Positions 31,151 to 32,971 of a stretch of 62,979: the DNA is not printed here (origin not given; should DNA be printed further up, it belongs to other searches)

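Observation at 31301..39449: Seven tightly overlapping genes link a radical-SAM/sugar-nucleotide toolkit to a cell-wall amidase, upstream of flaA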

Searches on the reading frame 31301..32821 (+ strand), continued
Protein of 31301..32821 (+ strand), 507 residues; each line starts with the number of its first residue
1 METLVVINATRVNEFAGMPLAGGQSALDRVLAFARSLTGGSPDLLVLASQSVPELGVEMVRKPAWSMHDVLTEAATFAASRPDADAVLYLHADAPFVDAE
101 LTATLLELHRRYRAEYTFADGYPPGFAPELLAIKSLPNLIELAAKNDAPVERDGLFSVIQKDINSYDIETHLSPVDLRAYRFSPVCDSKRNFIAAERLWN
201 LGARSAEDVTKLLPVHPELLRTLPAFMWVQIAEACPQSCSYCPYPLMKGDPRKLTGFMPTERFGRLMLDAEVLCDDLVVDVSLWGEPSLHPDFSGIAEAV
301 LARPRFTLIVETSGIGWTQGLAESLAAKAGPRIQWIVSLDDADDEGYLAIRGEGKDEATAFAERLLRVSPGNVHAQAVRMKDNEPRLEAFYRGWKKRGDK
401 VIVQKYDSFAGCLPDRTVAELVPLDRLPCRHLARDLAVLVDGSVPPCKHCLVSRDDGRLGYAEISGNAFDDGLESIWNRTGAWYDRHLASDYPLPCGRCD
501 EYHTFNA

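Call 59: find_encoding_contigs(protein=P0308, flank=10000, max_places=1)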
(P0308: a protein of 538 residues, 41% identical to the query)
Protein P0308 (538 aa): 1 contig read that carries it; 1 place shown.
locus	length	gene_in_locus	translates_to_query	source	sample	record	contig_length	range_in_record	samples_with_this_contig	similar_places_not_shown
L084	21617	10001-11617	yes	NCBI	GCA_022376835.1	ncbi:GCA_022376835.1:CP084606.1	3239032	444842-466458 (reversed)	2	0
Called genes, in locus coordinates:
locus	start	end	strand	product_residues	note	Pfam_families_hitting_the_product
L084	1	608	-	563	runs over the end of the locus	PF01590:GAF, PF13185:GAF_2, PF13492:GAF_3 (weak), PF07228:SpoIIE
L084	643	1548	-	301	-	-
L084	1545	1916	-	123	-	-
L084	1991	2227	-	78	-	-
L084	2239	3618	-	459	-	PF13432:TPR_16 (weak), PF14559:TPR_19 (weak), PF13432:TPR_16 (weak), PF00515:TPR_1 (weak), PF12895:ANAPC3 (weak), PF13431:TPR_17 (weak), PF14559:TPR_19, PF13432:TPR_16, +13 more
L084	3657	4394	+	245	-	PF12895:ANAPC3 (faint), PF07719:TPR_2 (faint), PF13176:TPR_7 (faint), PF13431:TPR_17 (faint), PF14559:TPR_19 (weak), PF13424:TPR_12 (weak), PF13432:TPR_16 (weak), PF00515:TPR_1 (weak), +5 more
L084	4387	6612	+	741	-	-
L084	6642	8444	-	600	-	PF02518:HATPase_c, PF13589:HATPase_c_3, PF01119:DNA_mis_repair, PF08676:MutL_C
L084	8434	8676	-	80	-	PF02609:Exonuc_VII_S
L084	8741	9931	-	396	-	PF13742:tRNA_anti_2, PF01336:tRNA_anti-codon, PF02601:Exonuc_VII_L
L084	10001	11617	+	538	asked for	PF04055:Radical_SAM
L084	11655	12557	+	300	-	-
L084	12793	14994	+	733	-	PF13489:Methyltransf_23, PF08241:Methyltransf_11, PF08242:Methyltransf_12, PF13649:Methyltransf_25, PF13847:Methyltransf_31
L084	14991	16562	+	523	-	PF02655:ATP-grasp_3, PF02786:CPSase_L_D2 (weak), PF07478:Dala_Dala_lig_C, PF13535:ATP-grasp_4, PF18603:LAL_C2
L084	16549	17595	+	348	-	PF07833:Cu_amine_oxidN1 (weak), PF01520:Amidase_3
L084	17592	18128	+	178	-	PF10646:Germane (weak)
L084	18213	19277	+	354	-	PF04620:FlaA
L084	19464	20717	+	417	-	PF04607:RelA_SpoT, PF25575:TPR_BSK1_C (faint), PF13174:TPR_6 (faint), PF07719:TPR_2 (faint), PF13181:TPR_8 (faint), PF13424:TPR_12 (faint), PF00515:TPR_1 (weak), PF13432:TPR_16 (weak), +2 more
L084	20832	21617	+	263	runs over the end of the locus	-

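Call 64: search_protein_families(library=pfam, proteins=[L076:11556-12368:-, L076:12383-14491:-, L076:14488-15774:-, L076:15785-16603:-, L076:12359-14557:+, L076:15665-16573:+], max_evalue=0.001)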
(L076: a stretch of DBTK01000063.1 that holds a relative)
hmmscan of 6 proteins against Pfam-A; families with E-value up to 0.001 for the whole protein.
L076:11556-12368:- (270 aa): 1 family
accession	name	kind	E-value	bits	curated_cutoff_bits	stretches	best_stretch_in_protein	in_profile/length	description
PF01177.27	Asp_Glu_race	-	8.3e-19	68.6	31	1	8-239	1-210/211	Asp/Glu/Hydantoin racemase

L076:12383-14491:- (702 aa): 3 families
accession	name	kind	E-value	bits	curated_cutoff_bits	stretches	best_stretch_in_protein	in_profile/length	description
PF00211.25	Guanylate_cyc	-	1.1e-27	97.3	21.9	1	445-623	7-178/183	Adenylate and Guanylate cyclase catalytic domain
PF02743.24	dCache_1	-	1.6e-15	57.7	45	1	144-256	77-184/240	Cache domain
PF22673.2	MCP-like_PDC_1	-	4.2e-09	37.3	27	1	155-222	42-111/113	Methyl-accepting chemotaxis protein-like, first PDC sensor domain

L076:14488-15774:- (428 aa): 1 family
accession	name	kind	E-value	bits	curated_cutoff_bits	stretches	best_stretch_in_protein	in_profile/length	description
PF00375.23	SDF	-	4.3e-73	247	27.9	1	13-417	5-385/387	Sodium:dicarboxylate symporter family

L076:15785-16603:- (272 aa): 2 families
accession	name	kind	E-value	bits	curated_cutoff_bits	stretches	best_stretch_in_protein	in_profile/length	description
PF00497.25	SBP_bac_3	-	1.5e-22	80.2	26.4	1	45-269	4-129/132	Bacterial extracellular solute-binding proteins, family 3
PF10613.14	Lig_chan-Glu_bd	-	4.5e-06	27.2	30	1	77-135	55-112/115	Ligated ion channel L-glutamate- and glycine-binding site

L076:12359-14557:+ (732 aa): 0 families

L076:15665-16573:+ (302 aa): 0 families

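Call 65: find_encoding_contigs(protein=P0324, flank=10000, max_places=1)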
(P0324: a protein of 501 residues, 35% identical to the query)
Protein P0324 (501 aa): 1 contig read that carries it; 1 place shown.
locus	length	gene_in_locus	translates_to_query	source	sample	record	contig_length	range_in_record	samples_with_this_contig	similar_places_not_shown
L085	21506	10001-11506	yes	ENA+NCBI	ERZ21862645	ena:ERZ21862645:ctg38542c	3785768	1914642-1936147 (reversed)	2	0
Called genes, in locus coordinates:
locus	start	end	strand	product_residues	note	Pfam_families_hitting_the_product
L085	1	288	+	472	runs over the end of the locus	PF03448:MgtE_N (faint), PF14842:FliG_N, PF14841:FliG_M, PF01706:FliG_C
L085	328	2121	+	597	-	PF01411:tRNA-synt_2c, PF07973:tRNA_SAD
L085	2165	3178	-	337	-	PF04055:Radical_SAM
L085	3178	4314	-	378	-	-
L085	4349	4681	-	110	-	-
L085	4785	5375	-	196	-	PF00475:IGPD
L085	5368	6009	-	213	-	PF01634:HisG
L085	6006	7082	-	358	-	PF13393:tRNA-synt_His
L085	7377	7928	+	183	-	-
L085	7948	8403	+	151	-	PF02643:DUF192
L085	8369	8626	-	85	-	PF02609:Exonuc_VII_S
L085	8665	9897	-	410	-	PF13742:tRNA_anti_2, PF01336:tRNA_anti-codon, PF02601:Exonuc_VII_L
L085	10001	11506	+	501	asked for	PF04055:Radical_SAM, PF13186:SPASM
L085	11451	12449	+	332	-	-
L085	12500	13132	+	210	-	PF02348:CTP_transf_3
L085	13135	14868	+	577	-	PF13489:Methyltransf_23, PF08241:Methyltransf_11, PF08242:Methyltransf_12, PF13649:Methyltransf_25, PF13847:Methyltransf_31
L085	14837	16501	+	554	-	PF02786:CPSase_L_D2 (faint), PF01071:GARS_A (weak), PF02222:ATP-grasp (weak), PF02655:ATP-grasp_3, PF07478:Dala_Dala_lig_C, PF13535:ATP-grasp_4, PF18603:LAL_C2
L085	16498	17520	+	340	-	PF01520:Amidase_3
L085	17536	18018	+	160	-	-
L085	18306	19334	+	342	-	PF04620:FlaA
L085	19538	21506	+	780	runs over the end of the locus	PF01627:Hpt, PF07194:P2, PF02895:H-kinase_dim, PF02518:HATPase_c, PF01584:CheW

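Call 66: find_encoding_contigs(protein=P0349, flank=10000, max_places=1)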
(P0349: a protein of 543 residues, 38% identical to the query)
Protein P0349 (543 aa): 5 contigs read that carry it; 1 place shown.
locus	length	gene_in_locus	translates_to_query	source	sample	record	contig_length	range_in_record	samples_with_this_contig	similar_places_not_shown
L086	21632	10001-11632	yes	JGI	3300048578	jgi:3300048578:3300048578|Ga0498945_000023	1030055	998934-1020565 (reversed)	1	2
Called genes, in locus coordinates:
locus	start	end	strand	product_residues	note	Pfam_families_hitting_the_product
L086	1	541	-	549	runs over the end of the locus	PF01590:GAF, PF13185:GAF_2, PF13492:GAF_3 (weak), PF07228:SpoIIE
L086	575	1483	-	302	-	-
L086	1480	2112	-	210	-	PF00149:Metallophos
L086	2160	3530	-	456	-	PF21033:RMD1-3 (faint), PF00515:TPR_1 (faint), PF07719:TPR_2 (faint), PF13371:TPR_9 (weak), PF13432:TPR_16 (weak), PF25064:ARM_TT21_5th (weak), PF14559:TPR_19 (weak), PF04471:Mrr_cat, +8 more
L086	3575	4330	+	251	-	PF07719:TPR_2 (faint), PF13432:TPR_16 (faint), PF00515:TPR_1 (faint), PF13414:TPR_11 (faint), PF14559:TPR_19 (weak), PF13431:TPR_17 (faint)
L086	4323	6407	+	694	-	-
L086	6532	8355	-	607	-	PF02518:HATPase_c, PF13589:HATPase_c_3, PF01119:DNA_mis_repair, PF08676:MutL_C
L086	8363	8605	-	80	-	PF02609:Exonuc_VII_S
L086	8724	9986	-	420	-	PF13742:tRNA_anti_2, PF01336:tRNA_anti-codon, PF02601:Exonuc_VII_L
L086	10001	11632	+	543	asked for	PF04055:Radical_SAM (weak)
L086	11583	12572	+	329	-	-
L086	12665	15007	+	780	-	PF02348:CTP_transf_3, PF13489:Methyltransf_23, PF08241:Methyltransf_11, PF08242:Methyltransf_12, PF13649:Methyltransf_25, PF13847:Methyltransf_31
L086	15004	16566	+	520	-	PF02655:ATP-grasp_3 (weak), PF07478:Dala_Dala_lig_C (weak), PF13535:ATP-grasp_4, PF18603:LAL_C2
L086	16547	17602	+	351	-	PF07833:Cu_amine_oxidN1 (faint), PF01520:Amidase_3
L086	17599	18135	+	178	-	-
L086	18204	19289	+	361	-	PF04620:FlaA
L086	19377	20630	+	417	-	PF04607:RelA_SpoT, PF00515:TPR_1 (faint), PF07719:TPR_2 (faint), PF13181:TPR_8 (faint), PF13414:TPR_11 (faint), PF13431:TPR_17 (faint), PF13432:TPR_16 (faint), PF25575:TPR_BSK1_C (faint), +3 more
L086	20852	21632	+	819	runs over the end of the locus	PF04002:RadC, PF00270:DEAD (faint), PF13307:Helicase_C_2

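Call 67: find_encoding_contigs(protein=P0317, flank=10000, max_places=1)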
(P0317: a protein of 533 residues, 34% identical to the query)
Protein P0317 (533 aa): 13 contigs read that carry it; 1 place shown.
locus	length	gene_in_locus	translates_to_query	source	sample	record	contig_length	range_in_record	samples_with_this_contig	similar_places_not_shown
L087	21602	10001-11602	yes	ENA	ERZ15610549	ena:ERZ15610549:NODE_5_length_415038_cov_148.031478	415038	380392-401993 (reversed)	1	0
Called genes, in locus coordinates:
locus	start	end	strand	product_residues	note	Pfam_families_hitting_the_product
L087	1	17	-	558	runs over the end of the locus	PF13185:GAF_2 (weak), PF07228:SpoIIE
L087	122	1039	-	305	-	-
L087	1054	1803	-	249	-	PF00149:Metallophos, PF12850:Metallophos_2 (faint)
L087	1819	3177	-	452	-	PF24575:TPR_Slam (faint), PF22860:DUF7017 (faint), PF00515:TPR_1 (faint), PF07719:TPR_2 (faint), PF13414:TPR_11 (faint), PF13424:TPR_12 (faint), PF14559:TPR_19 (weak), PF04471:Mrr_cat (weak), +7 more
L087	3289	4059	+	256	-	PF13432:TPR_16 (faint), PF13424:TPR_12 (faint), PF00515:TPR_1 (faint), PF07719:TPR_2 (faint), PF13181:TPR_8 (faint), PF13371:TPR_9 (faint)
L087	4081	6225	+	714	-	PF12895:ANAPC3 (faint), PF13174:TPR_6 (faint), PF23914:TPR_CcmH_CycH (weak), PF24575:TPR_Slam (weak), PF00515:TPR_1 (weak), PF07719:TPR_2 (weak), PF13181:TPR_8 (weak), PF13414:TPR_11 (weak), +9 more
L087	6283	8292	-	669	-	PF02518:HATPase_c (weak), PF13589:HATPase_c_3, PF01119:DNA_mis_repair, PF08676:MutL_C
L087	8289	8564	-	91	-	PF02609:Exonuc_VII_S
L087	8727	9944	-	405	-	PF13742:tRNA_anti_2, PF01336:tRNA_anti-codon, PF02601:Exonuc_VII_L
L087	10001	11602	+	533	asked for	-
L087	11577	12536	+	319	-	-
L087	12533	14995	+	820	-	PF02348:CTP_transf_3, PF13489:Methyltransf_23, PF08241:Methyltransf_11, PF08242:Methyltransf_12, PF13649:Methyltransf_25, PF13847:Methyltransf_31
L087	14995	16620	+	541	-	PF02655:ATP-grasp_3 (weak), PF02786:CPSase_L_D2 (weak), PF07478:Dala_Dala_lig_C (weak), PF13535:ATP-grasp_4, PF18603:LAL_C2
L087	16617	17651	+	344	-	PF01520:Amidase_3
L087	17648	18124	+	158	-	PF10646:Germane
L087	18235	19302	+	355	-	PF04620:FlaA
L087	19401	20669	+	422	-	PF04607:RelA_SpoT, PF07719:TPR_2 (faint), PF13174:TPR_6 (faint), PF13181:TPR_8 (faint), PF13414:TPR_11 (faint), PF13424:TPR_12 (faint), PF13431:TPR_17 (faint), PF00515:TPR_1 (weak), +3 more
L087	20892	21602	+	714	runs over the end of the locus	PF00270:DEAD (faint), PF04851:ResIII (faint), PF00271:Helicase_C (weak), PF13307:Helicase_C_2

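Call 68: list_cluster_members(proteins=[P0240, P0188, P0192, P0163, P0176, P0197, P0231, P0247, P0187, P0236])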
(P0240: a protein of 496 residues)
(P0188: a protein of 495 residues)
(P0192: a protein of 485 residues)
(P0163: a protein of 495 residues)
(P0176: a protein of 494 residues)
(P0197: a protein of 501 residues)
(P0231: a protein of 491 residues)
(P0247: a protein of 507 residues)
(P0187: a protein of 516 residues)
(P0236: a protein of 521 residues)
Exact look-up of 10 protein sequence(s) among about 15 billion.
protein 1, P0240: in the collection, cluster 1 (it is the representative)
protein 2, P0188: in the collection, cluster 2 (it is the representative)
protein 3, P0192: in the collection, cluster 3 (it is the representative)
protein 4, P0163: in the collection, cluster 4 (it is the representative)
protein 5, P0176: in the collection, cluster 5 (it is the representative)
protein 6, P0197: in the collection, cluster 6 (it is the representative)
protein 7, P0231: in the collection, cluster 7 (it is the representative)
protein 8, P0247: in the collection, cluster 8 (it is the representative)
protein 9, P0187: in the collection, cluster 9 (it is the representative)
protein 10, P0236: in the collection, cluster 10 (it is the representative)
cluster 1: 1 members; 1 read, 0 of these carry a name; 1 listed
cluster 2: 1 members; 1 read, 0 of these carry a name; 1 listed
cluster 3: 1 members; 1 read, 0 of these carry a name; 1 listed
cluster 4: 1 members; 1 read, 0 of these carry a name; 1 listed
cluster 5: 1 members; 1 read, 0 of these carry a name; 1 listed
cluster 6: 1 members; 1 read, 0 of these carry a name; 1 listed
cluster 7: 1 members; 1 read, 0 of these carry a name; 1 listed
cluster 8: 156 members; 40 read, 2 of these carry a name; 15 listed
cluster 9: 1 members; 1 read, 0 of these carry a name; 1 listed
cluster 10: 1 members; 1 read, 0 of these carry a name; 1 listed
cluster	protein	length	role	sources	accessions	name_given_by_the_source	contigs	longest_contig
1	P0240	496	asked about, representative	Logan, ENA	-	-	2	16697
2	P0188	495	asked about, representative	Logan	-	-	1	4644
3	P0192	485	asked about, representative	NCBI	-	-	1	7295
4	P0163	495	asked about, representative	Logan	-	-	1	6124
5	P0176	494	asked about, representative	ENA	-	-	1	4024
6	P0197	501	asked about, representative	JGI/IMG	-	-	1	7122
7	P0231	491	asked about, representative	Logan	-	-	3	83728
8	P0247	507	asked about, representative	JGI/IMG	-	-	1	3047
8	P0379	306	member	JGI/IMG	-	spiro-SPASM protein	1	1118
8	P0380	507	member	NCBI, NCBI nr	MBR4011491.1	MAG: spiro-SPASM protein [Spirochaetaceae bacterium] | spiro-SPASM protein [Spirochaetaceae bacterium]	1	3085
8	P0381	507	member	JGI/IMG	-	-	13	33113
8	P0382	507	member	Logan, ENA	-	-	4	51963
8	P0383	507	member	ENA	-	-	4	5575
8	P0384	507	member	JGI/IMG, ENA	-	-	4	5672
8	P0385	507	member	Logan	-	-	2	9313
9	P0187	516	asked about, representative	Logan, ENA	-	-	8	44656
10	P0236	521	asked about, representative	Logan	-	-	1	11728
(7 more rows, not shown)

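Call 82: predict_structure(alignment_id=A5)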
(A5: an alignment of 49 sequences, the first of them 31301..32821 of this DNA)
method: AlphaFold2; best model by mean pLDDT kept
length: 507 residues; sequences in the alignment: 49
mean_pLDDT: 94.6   pTM: 0.92
mean pLDDT of the five models: 94.6, 94.3, 94.2, 94.2, 94.0
residues with pLDDT >= 90: 460; 70-90: 37; 50-70: 5; < 50: 5
segments of 3 or more residues with pLDDT < 50: 503-507
pLDDT, mean of each block of 10 residues (from residue 1): 96 96 97 93 94 95 96 98 97 98 98 98 97 98 93 94 96 95 96 98 97 96 97 96 95 97 98 98 94 98 98 97 97 97 96 97 97 96 95 94 90 87 79 96 95 93 97 97 94 84 44
secondary structure, 60 per line:
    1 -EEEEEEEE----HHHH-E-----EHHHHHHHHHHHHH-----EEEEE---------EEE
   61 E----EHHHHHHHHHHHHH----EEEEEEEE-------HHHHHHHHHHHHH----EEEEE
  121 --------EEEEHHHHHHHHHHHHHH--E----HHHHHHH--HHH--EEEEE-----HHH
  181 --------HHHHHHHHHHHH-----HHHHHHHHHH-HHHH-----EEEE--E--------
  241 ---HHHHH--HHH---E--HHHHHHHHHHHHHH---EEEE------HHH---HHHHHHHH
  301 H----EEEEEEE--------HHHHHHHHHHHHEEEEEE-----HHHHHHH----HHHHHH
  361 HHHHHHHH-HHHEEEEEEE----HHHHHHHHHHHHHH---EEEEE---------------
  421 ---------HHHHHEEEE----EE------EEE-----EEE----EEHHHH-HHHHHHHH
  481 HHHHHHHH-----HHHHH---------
elements in order: E2-9 H14-17 H26-38 E44-48 E58-61 H67-79 E84-91 H99-111 E116-120 E129-132 H133-146 H154-160 E168-172 H189-200 H206-215 H217-220 E226-229 H244-248 H260-273 E277-280 H293-301 E306-312 H321-332 E333-338 H344-350 H355-368 E373-379 H384-397 E401-405 H430-434 E435-438 E451-453 E459-461 H468-471 H473-488 H494-498
